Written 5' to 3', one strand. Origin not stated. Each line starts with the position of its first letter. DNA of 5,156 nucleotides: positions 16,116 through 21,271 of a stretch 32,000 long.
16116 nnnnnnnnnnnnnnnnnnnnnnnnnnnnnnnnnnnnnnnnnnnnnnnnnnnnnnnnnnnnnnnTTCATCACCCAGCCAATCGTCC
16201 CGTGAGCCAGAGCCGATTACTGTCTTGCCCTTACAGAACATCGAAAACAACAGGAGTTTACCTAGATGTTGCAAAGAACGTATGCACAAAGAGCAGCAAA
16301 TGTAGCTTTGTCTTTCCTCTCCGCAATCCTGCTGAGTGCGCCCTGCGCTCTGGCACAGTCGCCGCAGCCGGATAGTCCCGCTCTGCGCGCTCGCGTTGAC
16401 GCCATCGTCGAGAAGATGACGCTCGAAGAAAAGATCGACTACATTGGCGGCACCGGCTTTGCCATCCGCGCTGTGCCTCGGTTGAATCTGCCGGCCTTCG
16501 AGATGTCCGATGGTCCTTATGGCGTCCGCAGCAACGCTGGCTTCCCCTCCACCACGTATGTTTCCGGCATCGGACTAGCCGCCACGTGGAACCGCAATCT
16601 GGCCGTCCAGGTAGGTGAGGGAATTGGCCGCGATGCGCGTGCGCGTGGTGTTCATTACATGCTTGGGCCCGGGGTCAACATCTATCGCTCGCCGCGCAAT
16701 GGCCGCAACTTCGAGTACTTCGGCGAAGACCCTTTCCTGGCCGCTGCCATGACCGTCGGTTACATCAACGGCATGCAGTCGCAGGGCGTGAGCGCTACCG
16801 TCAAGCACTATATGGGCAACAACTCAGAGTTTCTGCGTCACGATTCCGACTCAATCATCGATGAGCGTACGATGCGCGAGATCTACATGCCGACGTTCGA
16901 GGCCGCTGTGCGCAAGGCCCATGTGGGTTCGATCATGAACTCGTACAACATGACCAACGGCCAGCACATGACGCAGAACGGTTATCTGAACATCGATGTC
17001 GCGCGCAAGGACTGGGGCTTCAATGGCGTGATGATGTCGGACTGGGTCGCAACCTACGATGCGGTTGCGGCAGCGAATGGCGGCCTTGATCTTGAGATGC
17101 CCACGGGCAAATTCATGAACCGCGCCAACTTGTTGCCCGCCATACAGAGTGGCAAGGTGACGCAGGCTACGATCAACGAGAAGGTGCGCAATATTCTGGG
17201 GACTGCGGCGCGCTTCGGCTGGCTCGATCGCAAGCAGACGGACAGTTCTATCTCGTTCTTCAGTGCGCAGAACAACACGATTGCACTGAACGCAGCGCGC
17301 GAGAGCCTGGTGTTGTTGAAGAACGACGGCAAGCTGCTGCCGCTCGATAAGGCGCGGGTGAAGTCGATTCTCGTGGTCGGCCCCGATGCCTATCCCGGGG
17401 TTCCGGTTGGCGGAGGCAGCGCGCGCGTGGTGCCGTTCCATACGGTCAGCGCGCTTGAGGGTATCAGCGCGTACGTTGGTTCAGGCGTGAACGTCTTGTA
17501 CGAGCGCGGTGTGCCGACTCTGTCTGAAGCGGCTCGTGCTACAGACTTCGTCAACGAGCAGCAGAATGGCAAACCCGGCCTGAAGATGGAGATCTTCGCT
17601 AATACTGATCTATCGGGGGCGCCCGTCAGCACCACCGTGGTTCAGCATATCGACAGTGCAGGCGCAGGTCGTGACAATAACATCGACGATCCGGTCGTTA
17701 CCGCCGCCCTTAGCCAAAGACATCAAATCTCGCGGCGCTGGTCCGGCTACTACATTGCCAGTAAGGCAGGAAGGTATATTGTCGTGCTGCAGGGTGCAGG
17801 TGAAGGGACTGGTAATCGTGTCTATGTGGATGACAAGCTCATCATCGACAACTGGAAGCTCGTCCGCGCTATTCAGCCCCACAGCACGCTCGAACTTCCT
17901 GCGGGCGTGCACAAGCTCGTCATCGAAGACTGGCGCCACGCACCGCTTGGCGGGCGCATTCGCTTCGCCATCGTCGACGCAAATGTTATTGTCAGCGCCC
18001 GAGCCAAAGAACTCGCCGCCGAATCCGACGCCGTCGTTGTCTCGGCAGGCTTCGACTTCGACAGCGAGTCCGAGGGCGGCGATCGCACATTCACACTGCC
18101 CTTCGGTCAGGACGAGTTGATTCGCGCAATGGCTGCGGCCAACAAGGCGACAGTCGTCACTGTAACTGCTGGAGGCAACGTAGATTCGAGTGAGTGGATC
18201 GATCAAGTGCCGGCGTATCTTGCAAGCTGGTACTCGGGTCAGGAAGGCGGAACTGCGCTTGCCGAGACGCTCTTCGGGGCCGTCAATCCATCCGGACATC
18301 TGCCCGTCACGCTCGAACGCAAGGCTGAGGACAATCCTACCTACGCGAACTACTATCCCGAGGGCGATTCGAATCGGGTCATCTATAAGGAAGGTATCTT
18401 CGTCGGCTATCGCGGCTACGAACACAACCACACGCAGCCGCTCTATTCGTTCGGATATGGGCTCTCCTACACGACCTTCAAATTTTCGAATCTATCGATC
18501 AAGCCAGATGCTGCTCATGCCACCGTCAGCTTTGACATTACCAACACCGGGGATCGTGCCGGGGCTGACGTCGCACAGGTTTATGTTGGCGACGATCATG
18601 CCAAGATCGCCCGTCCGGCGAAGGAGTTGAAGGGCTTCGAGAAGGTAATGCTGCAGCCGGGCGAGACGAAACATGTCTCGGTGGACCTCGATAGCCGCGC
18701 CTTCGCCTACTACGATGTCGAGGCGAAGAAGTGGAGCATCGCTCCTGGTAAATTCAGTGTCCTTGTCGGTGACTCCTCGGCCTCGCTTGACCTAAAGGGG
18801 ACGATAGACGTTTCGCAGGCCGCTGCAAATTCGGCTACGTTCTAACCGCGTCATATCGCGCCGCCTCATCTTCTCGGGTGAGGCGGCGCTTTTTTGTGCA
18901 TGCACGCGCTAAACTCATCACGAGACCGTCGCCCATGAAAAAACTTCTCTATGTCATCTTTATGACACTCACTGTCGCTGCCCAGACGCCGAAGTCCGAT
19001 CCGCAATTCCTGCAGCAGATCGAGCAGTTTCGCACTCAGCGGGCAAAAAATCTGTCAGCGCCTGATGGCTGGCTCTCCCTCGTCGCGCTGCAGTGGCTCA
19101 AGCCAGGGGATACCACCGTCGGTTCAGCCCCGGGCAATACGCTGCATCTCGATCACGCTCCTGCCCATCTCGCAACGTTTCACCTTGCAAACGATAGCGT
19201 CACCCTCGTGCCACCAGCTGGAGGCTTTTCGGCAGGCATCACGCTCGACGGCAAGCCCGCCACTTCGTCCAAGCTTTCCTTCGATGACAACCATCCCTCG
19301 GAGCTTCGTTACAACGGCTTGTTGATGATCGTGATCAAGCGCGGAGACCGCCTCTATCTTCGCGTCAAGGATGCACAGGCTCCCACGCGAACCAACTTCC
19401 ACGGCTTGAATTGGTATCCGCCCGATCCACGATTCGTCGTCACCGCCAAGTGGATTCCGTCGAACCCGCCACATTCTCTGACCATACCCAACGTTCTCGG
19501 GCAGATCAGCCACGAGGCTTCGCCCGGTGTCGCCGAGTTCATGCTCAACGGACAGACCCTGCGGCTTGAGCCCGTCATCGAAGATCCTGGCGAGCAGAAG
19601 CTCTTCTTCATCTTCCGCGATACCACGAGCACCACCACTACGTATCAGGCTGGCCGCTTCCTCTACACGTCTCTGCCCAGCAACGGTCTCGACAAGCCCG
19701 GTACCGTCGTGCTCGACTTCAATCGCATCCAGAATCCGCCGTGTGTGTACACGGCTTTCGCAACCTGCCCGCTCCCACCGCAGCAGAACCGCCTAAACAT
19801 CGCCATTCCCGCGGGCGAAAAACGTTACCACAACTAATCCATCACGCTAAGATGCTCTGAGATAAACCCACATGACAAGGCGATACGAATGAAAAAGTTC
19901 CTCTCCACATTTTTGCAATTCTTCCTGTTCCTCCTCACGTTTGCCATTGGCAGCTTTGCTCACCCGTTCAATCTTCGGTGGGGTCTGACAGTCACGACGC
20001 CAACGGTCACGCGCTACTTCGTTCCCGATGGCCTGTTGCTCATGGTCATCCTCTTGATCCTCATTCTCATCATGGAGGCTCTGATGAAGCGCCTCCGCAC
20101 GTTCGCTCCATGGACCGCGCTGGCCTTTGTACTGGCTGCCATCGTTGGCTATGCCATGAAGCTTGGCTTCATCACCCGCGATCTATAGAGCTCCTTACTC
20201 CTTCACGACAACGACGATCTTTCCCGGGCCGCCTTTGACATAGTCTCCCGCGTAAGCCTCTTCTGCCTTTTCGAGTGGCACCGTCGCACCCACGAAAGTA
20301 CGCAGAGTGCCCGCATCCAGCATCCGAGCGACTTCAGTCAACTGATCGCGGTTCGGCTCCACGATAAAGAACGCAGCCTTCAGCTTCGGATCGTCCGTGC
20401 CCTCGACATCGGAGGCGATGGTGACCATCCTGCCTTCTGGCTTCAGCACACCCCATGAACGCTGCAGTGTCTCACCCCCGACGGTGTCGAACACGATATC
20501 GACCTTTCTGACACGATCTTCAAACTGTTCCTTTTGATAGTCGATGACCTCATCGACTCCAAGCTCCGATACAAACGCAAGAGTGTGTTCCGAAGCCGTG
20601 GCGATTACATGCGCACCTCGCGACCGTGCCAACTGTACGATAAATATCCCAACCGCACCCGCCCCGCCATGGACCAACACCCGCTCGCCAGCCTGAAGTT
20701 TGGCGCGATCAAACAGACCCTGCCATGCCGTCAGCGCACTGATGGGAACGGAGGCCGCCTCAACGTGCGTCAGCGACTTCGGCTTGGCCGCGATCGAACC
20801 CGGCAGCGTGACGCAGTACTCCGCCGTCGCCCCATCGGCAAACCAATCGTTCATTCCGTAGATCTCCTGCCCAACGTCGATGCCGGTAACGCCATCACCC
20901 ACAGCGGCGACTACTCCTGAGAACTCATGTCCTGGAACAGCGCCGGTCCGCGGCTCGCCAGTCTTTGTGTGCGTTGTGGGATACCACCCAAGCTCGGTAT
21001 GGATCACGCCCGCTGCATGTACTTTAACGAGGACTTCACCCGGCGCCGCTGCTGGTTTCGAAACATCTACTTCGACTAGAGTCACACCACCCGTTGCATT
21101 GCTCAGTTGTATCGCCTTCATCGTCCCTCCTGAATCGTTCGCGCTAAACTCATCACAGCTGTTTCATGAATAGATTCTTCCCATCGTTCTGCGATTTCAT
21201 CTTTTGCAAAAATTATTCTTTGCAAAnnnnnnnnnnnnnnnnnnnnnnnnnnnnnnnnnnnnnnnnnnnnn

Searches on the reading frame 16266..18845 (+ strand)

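Call 10: search_protein_families(library=pfam, proteins=[window:16266-18845:+], max_evalue=0.001)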
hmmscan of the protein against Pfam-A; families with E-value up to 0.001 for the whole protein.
window:16266-18845:+ (859 aa): 4 families
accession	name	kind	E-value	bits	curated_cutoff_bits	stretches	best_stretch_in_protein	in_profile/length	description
PF01915.27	Glyco_hydro_3_C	-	1.7e-53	182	31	1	348-735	1-200/200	Glycosyl hydrolase family 3 C-terminal domain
PF00933.27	Glyco_hydro_3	-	9e-41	140.7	27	1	72-311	60-314/316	Glycosyl hydrolase family 3 N terminal domain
PF14310.12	Fn3-like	-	2.7e-27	95.1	25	1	768-838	1-71/71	Fibronectin type III-like domain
PF07691.17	PA14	-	1.1e-07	32.2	24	1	435-534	1-89/147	PA14 domain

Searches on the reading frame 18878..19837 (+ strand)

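Call 10: search_protein_families(library=pfam, proteins=[window:18878-19837:+], max_evalue=0.001)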
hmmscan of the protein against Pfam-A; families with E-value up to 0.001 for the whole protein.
window:18878-19837:+ (319 aa): 1 family
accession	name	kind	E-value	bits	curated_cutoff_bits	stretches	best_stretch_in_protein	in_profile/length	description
PF07920.16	DUF1684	-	7.7e-43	146.6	25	1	173-315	2-139/139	Protein of unknown function (DUF1684)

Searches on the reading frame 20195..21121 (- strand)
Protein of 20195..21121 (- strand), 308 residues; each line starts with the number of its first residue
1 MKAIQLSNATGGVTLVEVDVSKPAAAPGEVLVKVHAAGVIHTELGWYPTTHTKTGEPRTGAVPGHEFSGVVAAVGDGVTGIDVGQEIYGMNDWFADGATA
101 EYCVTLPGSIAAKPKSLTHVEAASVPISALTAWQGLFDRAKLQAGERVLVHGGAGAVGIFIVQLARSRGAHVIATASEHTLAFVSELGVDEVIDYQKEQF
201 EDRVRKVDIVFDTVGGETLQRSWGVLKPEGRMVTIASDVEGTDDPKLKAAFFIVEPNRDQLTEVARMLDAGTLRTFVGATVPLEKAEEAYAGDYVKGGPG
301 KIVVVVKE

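Call 10: search_protein_families(library=pfam, proteins=[window:20195-21121:-], max_evalue=0.001)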
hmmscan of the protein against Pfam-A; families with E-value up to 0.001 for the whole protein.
window:20195-21121:- (308 aa): 3 families
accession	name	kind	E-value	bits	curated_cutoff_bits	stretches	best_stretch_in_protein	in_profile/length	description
PF13602.12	ADH_zinc_N_2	-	5.1e-24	86.2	27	1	187-304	1-134/134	Zinc-binding dehydrogenase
PF00107.32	ADH_zinc_N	-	1.3e-18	67.7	31.8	1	156-247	1-97/129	Zinc-binding dehydrogenase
PF08240.17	ADH_N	-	3.2e-13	50.3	23.5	1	27-103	2-92/104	Alcohol dehydrogenase GroES-like domain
